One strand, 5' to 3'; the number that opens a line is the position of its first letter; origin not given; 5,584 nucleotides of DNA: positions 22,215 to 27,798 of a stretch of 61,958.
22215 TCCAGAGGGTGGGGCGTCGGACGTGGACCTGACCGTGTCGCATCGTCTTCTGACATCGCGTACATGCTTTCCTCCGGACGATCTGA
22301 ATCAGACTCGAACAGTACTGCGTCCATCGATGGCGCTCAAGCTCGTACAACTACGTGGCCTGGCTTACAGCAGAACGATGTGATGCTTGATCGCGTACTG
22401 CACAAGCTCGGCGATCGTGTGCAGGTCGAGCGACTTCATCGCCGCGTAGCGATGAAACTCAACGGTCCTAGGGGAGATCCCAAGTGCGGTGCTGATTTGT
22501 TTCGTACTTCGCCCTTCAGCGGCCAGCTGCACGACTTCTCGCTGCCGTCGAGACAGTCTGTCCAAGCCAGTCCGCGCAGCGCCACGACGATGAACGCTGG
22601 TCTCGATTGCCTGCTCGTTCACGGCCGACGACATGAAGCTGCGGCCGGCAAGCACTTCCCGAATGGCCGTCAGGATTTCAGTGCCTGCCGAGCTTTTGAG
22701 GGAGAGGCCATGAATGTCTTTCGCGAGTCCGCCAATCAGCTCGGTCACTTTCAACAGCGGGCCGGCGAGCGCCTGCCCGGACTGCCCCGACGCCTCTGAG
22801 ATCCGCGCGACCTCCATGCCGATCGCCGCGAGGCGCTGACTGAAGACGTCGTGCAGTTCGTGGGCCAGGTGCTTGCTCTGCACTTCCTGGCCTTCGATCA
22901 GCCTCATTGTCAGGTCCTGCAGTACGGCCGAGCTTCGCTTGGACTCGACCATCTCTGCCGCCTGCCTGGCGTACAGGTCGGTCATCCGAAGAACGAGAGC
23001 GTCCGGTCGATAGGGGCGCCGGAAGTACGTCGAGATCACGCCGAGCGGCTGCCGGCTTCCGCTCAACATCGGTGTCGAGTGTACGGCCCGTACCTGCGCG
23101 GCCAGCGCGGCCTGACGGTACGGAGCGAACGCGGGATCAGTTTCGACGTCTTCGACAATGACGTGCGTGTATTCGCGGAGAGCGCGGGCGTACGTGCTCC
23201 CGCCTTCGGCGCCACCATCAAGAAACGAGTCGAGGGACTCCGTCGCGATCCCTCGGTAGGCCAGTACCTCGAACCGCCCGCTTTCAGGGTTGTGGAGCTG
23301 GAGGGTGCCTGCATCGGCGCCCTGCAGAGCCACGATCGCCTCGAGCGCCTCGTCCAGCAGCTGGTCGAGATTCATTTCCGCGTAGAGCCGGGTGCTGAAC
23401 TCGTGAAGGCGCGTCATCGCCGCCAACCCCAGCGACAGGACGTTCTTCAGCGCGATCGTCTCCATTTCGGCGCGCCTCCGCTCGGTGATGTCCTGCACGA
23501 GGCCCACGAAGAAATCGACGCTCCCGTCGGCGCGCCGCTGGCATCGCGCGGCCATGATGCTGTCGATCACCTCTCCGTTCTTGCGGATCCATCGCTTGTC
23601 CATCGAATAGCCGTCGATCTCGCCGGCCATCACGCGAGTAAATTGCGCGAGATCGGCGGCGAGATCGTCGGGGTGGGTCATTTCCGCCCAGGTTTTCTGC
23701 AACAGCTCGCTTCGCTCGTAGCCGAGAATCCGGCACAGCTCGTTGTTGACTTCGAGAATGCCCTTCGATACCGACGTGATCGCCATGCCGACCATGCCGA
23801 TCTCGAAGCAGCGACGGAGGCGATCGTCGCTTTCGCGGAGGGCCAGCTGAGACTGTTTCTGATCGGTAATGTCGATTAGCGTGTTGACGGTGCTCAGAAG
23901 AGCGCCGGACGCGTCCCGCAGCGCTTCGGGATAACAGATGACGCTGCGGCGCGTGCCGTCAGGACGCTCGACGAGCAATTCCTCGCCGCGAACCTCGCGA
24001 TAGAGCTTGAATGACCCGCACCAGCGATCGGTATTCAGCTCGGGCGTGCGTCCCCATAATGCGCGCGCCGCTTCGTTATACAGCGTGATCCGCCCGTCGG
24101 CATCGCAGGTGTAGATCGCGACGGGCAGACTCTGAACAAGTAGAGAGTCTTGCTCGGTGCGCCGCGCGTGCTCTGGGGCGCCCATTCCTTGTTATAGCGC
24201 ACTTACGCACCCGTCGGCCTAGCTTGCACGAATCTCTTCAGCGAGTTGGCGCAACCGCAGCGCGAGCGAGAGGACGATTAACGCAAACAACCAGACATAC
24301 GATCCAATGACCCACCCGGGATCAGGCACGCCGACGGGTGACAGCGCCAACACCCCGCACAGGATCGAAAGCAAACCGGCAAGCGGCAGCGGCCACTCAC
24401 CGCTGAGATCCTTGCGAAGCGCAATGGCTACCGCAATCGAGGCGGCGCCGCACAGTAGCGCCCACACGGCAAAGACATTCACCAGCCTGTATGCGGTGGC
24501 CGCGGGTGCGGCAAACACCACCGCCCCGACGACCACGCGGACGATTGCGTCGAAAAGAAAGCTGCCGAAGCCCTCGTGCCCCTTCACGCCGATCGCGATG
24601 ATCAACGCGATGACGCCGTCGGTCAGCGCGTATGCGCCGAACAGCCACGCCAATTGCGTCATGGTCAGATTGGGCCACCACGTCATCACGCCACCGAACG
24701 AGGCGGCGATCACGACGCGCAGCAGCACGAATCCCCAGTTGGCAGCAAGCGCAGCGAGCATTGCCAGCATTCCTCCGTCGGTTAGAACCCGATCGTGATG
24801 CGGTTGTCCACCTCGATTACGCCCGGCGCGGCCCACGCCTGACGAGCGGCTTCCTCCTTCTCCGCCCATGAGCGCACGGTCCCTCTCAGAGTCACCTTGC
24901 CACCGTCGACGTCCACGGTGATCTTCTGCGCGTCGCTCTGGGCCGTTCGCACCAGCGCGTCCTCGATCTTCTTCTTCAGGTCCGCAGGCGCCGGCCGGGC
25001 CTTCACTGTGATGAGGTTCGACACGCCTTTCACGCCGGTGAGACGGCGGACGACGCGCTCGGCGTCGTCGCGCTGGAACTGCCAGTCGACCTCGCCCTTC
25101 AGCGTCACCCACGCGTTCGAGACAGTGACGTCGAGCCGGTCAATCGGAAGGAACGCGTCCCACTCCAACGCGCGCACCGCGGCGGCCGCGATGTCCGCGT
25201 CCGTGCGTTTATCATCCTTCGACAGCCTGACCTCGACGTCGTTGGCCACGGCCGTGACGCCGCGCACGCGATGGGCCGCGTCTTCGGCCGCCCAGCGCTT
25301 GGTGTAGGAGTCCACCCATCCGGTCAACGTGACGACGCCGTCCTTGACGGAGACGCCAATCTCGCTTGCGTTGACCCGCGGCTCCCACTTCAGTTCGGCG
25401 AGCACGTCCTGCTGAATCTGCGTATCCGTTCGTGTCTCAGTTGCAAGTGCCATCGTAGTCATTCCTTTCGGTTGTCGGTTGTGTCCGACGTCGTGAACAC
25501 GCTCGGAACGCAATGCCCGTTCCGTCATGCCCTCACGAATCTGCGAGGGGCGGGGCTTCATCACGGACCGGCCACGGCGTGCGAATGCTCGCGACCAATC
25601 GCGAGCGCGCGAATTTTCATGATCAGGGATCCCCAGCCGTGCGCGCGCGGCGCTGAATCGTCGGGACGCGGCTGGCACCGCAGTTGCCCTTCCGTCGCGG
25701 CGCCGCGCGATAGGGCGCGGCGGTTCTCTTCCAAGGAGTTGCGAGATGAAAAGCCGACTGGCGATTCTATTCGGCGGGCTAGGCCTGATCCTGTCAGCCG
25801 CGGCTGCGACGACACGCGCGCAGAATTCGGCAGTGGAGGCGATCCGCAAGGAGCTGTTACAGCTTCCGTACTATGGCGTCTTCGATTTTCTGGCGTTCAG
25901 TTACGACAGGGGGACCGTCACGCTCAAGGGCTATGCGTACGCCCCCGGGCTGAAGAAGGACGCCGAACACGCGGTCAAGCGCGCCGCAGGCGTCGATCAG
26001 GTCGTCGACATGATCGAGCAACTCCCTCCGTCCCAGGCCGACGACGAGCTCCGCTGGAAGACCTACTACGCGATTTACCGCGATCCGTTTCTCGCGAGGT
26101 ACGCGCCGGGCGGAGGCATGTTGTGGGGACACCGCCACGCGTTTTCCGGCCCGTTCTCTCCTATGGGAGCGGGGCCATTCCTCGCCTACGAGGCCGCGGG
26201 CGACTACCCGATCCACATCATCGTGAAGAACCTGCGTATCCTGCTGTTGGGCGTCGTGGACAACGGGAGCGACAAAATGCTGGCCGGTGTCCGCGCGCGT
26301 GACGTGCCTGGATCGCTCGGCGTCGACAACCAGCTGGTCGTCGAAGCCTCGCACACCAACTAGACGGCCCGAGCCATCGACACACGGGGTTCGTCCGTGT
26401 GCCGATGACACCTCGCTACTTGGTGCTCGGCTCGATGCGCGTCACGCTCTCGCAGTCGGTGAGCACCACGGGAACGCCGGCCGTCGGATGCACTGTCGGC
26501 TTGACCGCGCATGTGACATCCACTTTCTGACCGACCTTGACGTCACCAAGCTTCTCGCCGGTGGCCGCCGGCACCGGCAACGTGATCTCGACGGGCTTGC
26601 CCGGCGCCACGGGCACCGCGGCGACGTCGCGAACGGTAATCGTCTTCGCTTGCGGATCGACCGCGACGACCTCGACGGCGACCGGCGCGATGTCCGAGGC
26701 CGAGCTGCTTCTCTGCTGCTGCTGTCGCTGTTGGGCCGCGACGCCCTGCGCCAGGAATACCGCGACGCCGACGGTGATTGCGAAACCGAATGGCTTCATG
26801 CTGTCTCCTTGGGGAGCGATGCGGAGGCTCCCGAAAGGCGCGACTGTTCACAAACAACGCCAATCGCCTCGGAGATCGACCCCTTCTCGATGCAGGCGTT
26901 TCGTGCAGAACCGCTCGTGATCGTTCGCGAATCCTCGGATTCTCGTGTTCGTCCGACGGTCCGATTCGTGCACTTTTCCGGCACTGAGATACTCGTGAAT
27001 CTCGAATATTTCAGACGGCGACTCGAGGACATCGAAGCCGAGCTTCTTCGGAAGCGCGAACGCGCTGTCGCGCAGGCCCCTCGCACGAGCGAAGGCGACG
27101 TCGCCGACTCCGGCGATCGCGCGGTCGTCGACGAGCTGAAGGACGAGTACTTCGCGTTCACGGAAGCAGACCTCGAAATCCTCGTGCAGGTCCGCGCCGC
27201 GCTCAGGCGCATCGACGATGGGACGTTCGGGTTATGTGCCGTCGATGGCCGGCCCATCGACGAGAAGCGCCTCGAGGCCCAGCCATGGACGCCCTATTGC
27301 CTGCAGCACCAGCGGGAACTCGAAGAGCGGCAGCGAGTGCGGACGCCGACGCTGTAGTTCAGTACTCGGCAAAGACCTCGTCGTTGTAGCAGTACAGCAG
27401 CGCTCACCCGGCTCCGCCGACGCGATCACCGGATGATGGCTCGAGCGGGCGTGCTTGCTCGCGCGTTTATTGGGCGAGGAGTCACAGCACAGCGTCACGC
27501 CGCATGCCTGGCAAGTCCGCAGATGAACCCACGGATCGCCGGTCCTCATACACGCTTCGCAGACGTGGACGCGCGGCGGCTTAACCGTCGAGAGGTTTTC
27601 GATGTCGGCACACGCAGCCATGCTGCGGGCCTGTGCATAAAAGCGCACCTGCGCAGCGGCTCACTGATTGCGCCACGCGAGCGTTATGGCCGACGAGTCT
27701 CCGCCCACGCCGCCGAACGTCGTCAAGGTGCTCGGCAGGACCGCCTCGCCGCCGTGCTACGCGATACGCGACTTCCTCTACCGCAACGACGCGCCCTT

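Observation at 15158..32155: Seventeen-kb stress/chaperone island driven by a battery of sigma54 promoters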

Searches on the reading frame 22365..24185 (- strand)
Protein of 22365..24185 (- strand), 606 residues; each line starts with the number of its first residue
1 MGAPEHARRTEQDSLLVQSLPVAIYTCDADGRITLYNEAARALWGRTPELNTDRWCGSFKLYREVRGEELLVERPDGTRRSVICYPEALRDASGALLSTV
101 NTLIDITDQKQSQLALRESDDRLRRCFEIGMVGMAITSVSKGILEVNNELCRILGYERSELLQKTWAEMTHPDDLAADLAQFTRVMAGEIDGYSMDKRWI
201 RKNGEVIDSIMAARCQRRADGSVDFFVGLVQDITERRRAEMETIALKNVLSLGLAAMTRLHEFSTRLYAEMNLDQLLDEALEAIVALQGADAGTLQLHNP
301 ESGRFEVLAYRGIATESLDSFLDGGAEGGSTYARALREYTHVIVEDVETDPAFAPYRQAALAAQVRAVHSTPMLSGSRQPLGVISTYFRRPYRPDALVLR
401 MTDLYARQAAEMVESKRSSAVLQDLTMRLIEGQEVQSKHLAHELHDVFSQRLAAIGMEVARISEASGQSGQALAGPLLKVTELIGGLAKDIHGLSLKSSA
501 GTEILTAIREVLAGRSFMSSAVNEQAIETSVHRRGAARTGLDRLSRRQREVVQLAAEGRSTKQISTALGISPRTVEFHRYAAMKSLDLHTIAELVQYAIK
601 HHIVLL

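Call 5: search_protein_families(library=pfam, proteins=[window:22365-24185:-], max_evalue=0.01)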
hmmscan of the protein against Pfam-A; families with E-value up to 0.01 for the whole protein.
window:22365-24185:- (606 aa): 15 families
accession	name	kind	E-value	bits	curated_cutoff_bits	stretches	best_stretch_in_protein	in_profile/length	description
PF13426.13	PAS_9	-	1.8e-16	60.7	27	2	133-235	3-103/103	PAS domain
PF00196.25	GerE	-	6e-16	58.3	23.5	1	543-598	2-57/57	Bacterial regulatory proteins, luxR family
PF08448.16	PAS_4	-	4.1e-14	53.2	23.1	2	143-238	17-110/110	PAS fold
PF00989.32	PAS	-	4.8e-14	52.8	22.6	2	132-233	12-113/113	PAS fold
PF13185.12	GAF_2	-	1.3e-12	48.6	28.6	1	271-414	2-136/136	GAF domain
PF08447.18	PAS_3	-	1.1e-11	45.3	25.6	1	144-229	2-88/89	PAS fold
PF08281.18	Sigma70_r4_2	-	4.6e-10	39.4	25.7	1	539-586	6-54/54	Sigma-70, region 4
PF13188.13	PAS_8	-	5.3e-10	39.3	21.8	2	16-63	6-54/65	PAS domain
PF13384.12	HTH_23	-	5.6e-07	29.6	24.6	1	546-580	5-41/50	Homeodomain-like domain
PF01590.32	GAF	-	7.2e-07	30.2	22.4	1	272-410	1-130/133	GAF domain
PF13518.12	HTH_28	-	2e-05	25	25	1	548-577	2-31/52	Helix-turn-helix domain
PF07730.19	HisKA_3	-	0.00016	22.6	24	1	439-472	4-37/68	Histidine kinase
PF04545.22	Sigma70_r4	-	0.0024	17.8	24.1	1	541-575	2-37/50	Sigma-70, region 4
PF13551.12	HTH_29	-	0.0034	17.9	28.1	0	550-575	3-29/64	Winged helix-turn helix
PF13542.12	HTH_Tnp_ISL3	-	0.0087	15.9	27.4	0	548-576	17-44/51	Helix-turn-helix domain of transposase family ISL3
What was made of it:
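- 22365..24185 (-): PAS-PAS-GAF-(partial HisKA_3)-GerE/LuxR regulator. Pfam (call 5).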

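Call 75: search_protein_families(library=ncbifam, proteins=[window:22365-24185:-], max_evalue=0.001)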
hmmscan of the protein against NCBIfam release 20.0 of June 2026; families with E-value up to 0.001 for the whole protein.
window:22365-24185:- (606 aa): 34 families (the best 25 are shown)
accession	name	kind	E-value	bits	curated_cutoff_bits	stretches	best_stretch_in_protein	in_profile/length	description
NF007298.0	PRK09776.1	equivalog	7.1e-34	116.9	1135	1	108-249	289-430/1111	diguanylate cyclase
TIGR00229.1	sensory_box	domain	1.2e-31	109.5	22.9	1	117-241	1-124/126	PAS domain S-box protein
NF052445.1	RespRegMctR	equivalog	7.1e-20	71.3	300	1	491-603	98-204/205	two-component system response regulator MctR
NF011896.0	PRK15369.1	equivalog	8.1e-19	68.1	242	1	488-601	97-207/211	two component system response regulator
NF007018.1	PRK09483.1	equivalog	2.7e-13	50.1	280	1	493-604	100-209/217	UvrY/SirA/GacA family response regulator transcription factor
NF052573.1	HisKinEspAMyxo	equivalog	4.6e-11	41.5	1400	1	75-287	212-419/755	serine histidine kinase EspA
NF006900.1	PRK09390.1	equivalog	5e-11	42.5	255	1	522-601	120-200/203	response regulator FixJ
NF047785.1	respo_reg_MadR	equivalog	2.4e-10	40.1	300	1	488-602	97-207/209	MadR family response regulator transcription factor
TIGR03541.1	reg_near_HchA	equivalog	2.1e-09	37.3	215.6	1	539-601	167-229/232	PA1136 family autoinducer-binding transcriptional regulator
NF053781.1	cdiGMPphdstlr2612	equivalog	3.7e-09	34.8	1600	1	76-174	670-768/1268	Tlr1612 family c-di-GMP phosphodiesterase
NF007935.0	PRK10651.1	equivalog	9.4e-09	34.8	250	1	483-600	95-212/216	two-component system response regulator NarL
NF007403.0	PRK09935.1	equivalog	1.9e-08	34.2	271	1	493-603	102-209/210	fimbria biosynthesis transcriptional regulator FimZ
TIGR02985.1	Sig70_bacteroi1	subfamily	5.4e-08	33.2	126.4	1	522-586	94-158/162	RNA polymerase sigma-70 factor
NF007685.0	PRK10360.1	equivalog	9.8e-08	32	258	1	493-595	97-189/196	response regulator transcription factor UhpA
NF041830.1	RR_TF_ErdR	exception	3e-07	30.4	390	1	493-591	102-198/213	response regulator transcription factor ErdR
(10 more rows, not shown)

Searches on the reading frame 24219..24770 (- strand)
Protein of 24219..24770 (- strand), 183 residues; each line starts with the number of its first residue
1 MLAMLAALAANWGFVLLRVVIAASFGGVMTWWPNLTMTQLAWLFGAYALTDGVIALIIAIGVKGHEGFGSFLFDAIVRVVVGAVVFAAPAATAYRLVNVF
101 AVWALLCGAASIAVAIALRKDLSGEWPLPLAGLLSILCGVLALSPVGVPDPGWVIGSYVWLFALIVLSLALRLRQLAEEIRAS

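Call 71: search_protein_families(library=pfam, proteins=[window:24219-24770:-], max_evalue=0.01)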
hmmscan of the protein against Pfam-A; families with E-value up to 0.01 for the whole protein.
window:24219-24770:- (183 aa): 1 family
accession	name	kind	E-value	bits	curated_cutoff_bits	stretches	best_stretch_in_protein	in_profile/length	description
PF03729.18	DUF308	-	4.2e-14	53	25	2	75-143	3-72/73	Short repeat of unknown function (DUF308)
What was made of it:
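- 24219..24770 (-): DUF308/HdeD-like membrane protein b. Pfam DUF308 53 bits (call 71).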

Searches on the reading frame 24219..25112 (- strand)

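Call 6: search_protein_families(library=pfam, proteins=[window:24219-25112:-], max_evalue=0.01)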
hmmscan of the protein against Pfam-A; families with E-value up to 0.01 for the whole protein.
window:24219-25112:- (297 aa): 1 family
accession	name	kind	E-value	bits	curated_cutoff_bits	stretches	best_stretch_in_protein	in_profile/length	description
PF03729.18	DUF308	-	9.4e-13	48.7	25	2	189-257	3-72/73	Short repeat of unknown function (DUF308)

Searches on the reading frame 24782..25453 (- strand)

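Call 75: search_protein_families(library=ncbifam, proteins=[window:24782-25453:-], max_evalue=0.001)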
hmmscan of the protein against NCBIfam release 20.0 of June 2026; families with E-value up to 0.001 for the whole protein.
window:24782-25453:- (223 aa): 4 families
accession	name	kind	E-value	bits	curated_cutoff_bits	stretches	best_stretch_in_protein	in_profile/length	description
NF007858.0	PRK10568.1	equivalog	2.9e-20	72.8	174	1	10-151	60-205/206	molecular chaperone OsmY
NF051434.1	ArfA_OmpATb_N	equivalog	6.9e-13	48.9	81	1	107-221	2-114/114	channel-forming protein ArfA/OmpATb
NF008399.0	PRK11198.1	equivalog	7.9e-08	32.8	134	0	157-220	25-87/149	peptidoglycan-binding protein LysM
NF008247.1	PRK11023.1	equivalog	6.5e-07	29.3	184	0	7-71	123-186/192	division/outer membrane stress-associated lipid-binding lipoprotein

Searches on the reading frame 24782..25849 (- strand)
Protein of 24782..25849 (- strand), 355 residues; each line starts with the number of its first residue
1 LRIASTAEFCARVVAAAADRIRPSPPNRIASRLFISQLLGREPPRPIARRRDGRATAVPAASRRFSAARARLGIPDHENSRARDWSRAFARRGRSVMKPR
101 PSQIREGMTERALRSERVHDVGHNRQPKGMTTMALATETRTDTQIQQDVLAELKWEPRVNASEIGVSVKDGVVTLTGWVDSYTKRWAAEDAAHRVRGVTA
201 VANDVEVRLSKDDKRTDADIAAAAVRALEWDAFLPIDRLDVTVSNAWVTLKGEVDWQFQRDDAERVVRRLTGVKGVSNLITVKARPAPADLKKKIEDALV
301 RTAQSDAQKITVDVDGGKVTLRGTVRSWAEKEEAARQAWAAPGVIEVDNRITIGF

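Call 6: search_protein_families(library=pfam, proteins=[window:24782-25849:-], max_evalue=0.01)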
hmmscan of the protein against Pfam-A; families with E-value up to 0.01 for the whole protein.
window:24782-25849:- (355 aa): 1 family
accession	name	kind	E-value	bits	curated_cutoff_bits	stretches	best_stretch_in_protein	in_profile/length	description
PF04972.22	BON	-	1.1e-52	176.6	27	3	141-208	1-68/69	BON domain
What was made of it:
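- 24782..25453 (-): three-BON-domain protein (BON3). Pfam BON 177 bits (call 6).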

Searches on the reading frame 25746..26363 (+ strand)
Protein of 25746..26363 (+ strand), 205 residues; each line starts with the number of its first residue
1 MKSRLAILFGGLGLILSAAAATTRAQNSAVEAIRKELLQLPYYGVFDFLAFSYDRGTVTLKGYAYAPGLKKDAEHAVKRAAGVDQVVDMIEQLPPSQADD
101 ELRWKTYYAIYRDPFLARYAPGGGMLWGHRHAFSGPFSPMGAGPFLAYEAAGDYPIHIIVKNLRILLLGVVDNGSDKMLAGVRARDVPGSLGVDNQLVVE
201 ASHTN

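Call 6: search_protein_families(library=pfam, proteins=[window:25746-26363:+], max_evalue=0.01)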
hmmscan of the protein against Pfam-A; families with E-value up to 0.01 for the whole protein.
window:25746-26363:+ (205 aa): 1 family
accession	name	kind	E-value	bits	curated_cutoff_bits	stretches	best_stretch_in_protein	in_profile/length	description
PF04972.22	BON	-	4.7e-13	49.7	27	2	154-200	22-68/69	BON domain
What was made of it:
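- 25746..26363 (+): secreted BON-domain protein (BON2). Pfam BON 50 bits (call 6).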

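Call 75: search_protein_families(library=ncbifam, proteins=[window:25746-26363:+], max_evalue=0.001)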
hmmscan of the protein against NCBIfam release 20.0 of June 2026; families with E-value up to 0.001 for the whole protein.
window:25746-26363:+ (205 aa): 1 family
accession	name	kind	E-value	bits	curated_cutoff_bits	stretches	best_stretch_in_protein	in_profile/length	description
NF051434.1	ArfA_OmpATb_N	equivalog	0.00021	21.6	81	0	50-91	72-113/114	channel-forming protein ArfA/OmpATb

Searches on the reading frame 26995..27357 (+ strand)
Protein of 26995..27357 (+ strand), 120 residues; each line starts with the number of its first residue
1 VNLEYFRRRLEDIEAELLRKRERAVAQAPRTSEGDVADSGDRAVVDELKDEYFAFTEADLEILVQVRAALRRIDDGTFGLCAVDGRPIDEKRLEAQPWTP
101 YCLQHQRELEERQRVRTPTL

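Call 71: search_protein_families(library=pfam, proteins=[window:26995-27357:+], max_evalue=0.01)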
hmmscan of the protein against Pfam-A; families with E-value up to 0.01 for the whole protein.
window:26995-27357:+ (120 aa): 2 families
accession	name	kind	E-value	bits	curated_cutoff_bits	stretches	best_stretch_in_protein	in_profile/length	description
PF01258.23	zf-dskA_traR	-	9e-06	26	24.9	1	76-103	1-28/36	Prokaryotic dksA/traR C4-type zinc finger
PF21157.2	DksA_N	-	0.00084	20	27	1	3-47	2-45/71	DnaK suppressor protein DksA, N-terminal domain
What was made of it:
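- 26995..27357 (+): DksA/TraR-type zinc-finger protein. Pfam zf-dskA_traR 26 bits, cut-off 24.9 (call 71).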

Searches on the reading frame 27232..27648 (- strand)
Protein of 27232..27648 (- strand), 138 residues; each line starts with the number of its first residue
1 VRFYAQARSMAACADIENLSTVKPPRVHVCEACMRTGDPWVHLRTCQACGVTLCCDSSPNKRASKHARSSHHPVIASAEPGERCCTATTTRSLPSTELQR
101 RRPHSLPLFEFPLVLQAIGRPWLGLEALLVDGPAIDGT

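Call 6: search_protein_families(library=pfam, proteins=[window:27232-27648:-], max_evalue=0.01)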
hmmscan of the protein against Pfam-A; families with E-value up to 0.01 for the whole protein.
window:27232-27648:- (138 aa): 1 family
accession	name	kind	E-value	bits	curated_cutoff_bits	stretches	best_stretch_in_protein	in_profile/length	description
PF02148.25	zf-UBP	-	5e-06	27.1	22.7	1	30-82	1-48/63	Zn-finger in ubiquitin-hydrolases and other protein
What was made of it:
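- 27232..27648 (-): zf-UBP protein. Pfam zf-UBP 27.1 bits, cut-off 22.7 (call 6).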

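Call 75: search_protein_families(library=ncbifam, proteins=[window:27232-27648:-], max_evalue=0.001)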
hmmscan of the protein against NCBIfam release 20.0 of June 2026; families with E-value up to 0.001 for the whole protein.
window:27232-27648:- (138 aa): 0 families
